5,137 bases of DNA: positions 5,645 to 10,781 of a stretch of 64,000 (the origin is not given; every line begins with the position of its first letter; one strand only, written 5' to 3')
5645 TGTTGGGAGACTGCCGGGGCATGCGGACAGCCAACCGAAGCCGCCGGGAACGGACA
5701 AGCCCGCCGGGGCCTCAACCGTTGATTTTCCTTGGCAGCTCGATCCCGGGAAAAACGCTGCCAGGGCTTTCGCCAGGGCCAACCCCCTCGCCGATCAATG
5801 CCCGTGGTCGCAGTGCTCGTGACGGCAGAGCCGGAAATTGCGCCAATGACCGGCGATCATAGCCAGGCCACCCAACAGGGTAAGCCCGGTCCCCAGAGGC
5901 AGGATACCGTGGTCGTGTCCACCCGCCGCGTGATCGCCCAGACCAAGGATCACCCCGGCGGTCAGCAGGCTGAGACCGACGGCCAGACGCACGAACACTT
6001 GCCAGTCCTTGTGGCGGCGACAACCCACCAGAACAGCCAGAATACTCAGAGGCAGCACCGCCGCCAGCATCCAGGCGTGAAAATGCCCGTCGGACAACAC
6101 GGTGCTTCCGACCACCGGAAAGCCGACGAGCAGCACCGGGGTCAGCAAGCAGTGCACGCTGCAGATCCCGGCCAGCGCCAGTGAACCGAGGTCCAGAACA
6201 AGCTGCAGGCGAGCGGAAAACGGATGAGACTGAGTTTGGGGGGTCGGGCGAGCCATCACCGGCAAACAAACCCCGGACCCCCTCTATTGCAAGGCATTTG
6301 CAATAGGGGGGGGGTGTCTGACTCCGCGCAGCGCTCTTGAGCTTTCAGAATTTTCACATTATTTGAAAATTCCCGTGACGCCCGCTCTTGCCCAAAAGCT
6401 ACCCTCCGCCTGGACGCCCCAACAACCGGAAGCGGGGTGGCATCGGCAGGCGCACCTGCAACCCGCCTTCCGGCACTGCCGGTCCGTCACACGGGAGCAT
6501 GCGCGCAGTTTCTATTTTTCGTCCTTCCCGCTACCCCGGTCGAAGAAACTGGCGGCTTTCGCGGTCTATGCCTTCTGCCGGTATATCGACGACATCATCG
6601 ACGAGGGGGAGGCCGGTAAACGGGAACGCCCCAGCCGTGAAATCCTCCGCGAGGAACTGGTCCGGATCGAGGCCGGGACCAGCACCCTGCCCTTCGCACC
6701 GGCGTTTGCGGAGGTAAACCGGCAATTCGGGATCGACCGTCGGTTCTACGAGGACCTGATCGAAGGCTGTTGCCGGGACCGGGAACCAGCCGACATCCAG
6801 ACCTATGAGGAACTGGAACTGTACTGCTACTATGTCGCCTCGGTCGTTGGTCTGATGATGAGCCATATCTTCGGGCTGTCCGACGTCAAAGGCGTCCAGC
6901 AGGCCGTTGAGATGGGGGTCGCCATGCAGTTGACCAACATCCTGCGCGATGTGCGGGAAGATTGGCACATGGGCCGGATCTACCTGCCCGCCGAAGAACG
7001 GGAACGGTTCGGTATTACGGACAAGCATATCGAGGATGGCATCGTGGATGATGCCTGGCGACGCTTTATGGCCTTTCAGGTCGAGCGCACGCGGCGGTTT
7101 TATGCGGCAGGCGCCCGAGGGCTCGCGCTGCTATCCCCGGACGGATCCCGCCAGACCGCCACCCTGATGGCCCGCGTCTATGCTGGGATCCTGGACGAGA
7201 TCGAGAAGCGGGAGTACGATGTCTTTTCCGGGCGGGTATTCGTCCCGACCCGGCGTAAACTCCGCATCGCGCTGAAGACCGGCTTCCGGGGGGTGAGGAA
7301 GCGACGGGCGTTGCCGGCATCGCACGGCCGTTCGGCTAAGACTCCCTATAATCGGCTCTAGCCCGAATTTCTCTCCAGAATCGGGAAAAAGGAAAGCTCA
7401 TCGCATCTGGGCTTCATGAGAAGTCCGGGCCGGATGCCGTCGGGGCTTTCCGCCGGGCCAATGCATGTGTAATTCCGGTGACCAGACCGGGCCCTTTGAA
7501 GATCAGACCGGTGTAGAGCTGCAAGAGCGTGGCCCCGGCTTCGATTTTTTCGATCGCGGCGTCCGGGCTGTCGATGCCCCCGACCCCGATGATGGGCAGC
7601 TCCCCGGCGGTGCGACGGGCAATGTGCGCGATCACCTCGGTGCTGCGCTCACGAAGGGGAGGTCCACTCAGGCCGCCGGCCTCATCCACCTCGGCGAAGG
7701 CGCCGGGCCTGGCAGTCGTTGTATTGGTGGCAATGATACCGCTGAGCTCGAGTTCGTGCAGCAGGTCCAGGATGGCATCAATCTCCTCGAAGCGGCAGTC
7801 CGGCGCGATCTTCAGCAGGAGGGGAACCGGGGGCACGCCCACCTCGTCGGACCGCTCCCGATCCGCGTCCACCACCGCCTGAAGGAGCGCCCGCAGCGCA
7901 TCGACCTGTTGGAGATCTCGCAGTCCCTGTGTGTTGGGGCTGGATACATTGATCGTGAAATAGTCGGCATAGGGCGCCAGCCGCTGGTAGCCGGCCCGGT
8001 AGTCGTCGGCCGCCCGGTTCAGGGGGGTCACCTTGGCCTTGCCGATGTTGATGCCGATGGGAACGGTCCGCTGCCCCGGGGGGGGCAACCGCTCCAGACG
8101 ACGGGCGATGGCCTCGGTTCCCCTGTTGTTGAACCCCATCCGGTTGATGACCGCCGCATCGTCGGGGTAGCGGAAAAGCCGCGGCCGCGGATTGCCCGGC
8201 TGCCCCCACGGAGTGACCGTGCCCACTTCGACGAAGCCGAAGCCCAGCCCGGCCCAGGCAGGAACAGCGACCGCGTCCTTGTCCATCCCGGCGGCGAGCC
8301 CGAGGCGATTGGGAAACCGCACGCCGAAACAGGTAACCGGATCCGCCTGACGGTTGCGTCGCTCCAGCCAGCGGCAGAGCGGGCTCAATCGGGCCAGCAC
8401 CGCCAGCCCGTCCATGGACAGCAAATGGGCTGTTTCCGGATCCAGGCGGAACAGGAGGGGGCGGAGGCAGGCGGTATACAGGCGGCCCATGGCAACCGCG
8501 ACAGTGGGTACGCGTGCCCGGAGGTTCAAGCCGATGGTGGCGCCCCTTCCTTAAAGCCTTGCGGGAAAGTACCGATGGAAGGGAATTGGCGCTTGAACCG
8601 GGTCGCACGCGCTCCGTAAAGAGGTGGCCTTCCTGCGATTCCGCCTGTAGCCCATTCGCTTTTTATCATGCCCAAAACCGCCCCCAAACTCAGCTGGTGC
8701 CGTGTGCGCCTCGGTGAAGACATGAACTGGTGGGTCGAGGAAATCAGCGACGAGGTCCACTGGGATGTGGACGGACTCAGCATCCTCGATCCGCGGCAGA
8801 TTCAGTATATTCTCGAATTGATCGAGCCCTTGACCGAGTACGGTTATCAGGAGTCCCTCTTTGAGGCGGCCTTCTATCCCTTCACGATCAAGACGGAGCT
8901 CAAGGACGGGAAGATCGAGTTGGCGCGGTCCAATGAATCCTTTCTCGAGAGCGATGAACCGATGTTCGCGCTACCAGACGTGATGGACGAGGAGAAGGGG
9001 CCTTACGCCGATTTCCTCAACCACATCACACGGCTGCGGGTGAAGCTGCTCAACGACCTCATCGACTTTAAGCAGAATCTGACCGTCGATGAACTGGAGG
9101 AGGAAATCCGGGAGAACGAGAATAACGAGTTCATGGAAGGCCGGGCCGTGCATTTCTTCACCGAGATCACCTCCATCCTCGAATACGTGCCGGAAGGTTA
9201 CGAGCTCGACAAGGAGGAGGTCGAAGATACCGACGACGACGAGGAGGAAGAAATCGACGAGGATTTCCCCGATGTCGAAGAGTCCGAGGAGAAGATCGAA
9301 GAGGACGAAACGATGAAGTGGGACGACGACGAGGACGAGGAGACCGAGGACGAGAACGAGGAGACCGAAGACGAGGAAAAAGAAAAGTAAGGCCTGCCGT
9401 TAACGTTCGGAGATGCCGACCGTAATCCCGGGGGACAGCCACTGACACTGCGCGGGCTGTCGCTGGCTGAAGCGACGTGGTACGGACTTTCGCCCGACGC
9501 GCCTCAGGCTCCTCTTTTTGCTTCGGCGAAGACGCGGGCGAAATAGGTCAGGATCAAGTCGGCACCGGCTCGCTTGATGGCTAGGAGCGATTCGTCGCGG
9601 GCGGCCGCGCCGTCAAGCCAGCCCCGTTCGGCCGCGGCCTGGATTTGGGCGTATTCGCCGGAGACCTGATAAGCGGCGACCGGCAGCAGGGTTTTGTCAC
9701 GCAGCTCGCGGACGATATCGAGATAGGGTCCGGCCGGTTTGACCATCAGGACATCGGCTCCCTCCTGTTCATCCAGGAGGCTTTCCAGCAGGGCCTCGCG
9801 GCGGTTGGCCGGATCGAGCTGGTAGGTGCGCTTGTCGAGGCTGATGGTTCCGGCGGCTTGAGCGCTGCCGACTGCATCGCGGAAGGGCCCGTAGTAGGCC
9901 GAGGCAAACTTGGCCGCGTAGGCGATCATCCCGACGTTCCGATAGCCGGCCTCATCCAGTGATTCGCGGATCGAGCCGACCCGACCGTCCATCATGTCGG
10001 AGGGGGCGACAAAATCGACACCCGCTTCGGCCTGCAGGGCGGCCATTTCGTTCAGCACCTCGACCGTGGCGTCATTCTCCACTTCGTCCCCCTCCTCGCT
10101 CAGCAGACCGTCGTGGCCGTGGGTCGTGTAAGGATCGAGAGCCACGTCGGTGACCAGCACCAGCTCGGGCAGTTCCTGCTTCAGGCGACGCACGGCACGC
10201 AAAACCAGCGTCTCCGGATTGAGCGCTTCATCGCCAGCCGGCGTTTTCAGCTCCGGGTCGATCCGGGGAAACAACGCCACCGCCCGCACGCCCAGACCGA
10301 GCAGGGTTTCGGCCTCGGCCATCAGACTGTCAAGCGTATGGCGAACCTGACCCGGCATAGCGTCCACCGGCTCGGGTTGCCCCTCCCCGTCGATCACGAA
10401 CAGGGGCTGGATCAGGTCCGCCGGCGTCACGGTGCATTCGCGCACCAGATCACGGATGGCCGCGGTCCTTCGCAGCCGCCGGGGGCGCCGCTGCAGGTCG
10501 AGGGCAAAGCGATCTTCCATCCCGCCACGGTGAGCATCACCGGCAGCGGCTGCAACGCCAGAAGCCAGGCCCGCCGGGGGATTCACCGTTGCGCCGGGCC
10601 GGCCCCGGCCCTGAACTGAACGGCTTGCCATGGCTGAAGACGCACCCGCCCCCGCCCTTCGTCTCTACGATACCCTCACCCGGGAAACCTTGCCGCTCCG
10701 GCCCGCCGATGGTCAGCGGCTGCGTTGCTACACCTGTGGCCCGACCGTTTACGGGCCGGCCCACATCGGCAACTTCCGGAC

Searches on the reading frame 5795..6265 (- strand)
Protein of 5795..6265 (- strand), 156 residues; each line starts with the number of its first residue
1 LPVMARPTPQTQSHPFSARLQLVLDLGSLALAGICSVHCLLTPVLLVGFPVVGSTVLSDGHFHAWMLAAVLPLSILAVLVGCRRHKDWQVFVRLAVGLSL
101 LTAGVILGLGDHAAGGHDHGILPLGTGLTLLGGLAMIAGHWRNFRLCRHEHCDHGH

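Call 25: search_protein_families(library=pfam, proteins=[window:5795-6265:-], max_evalue=0.00001)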
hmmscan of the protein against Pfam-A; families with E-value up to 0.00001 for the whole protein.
window:5795-6265:- (156 aa): 1 family
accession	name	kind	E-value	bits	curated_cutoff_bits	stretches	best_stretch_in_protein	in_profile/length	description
PF03203.19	MerC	-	6.5e-23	81.8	27.6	1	30-145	6-108/108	MerC mercury resistance protein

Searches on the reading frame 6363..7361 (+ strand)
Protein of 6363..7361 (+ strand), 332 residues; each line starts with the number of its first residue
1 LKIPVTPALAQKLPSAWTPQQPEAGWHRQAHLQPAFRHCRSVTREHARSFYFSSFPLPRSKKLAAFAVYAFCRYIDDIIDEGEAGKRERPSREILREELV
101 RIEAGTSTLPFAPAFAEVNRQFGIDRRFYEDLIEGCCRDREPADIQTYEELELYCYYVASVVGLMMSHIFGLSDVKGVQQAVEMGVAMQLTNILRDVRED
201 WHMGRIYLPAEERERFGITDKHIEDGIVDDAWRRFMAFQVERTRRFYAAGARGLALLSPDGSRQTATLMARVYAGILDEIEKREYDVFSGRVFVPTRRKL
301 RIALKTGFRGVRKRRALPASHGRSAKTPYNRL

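Call 17: search_protein_families(library=pfam, proteins=[window:6363-7361:+])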
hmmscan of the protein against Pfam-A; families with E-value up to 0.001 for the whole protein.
window:6363-7361:+ (332 aa): 1 family
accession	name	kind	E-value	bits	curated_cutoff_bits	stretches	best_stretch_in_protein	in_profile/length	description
PF00494.24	SQS_PSY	-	4.4e-70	236.8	26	1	44-298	2-263/263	Squalene/phytoene synthase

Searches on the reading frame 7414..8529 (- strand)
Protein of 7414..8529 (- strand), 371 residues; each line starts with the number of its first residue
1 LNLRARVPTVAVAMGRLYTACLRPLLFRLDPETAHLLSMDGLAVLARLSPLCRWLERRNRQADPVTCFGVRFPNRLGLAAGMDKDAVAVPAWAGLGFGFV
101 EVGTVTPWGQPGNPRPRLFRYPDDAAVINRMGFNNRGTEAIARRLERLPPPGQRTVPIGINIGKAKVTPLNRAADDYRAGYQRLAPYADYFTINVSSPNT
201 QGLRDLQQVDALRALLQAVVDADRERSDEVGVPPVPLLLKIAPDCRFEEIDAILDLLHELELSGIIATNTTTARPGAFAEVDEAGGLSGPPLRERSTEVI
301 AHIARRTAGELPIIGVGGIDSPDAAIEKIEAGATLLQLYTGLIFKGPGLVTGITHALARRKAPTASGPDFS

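Call 17: search_protein_families(library=pfam, proteins=[window:7414-8529:-])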
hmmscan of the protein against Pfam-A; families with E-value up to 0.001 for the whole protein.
window:7414-8529:- (371 aa): 1 family
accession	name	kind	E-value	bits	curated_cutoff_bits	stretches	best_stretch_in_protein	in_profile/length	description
PF01180.27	DHO_dh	-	1e-80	271.5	27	1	65-358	4-288/291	Dihydroorotate dehydrogenase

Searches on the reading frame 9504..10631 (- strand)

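Call 25: search_protein_families(library=pfam, proteins=[window:9504-10631:-], max_evalue=0.00001)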
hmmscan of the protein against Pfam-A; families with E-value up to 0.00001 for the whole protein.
window:9504-10631:- (375 aa): 1 family
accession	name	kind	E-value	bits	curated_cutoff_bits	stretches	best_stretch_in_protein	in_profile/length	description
PF00490.27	ALAD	-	5.5e-130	433.6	24.6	1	48-370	2-316/317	Delta-aminolevulinic acid dehydratase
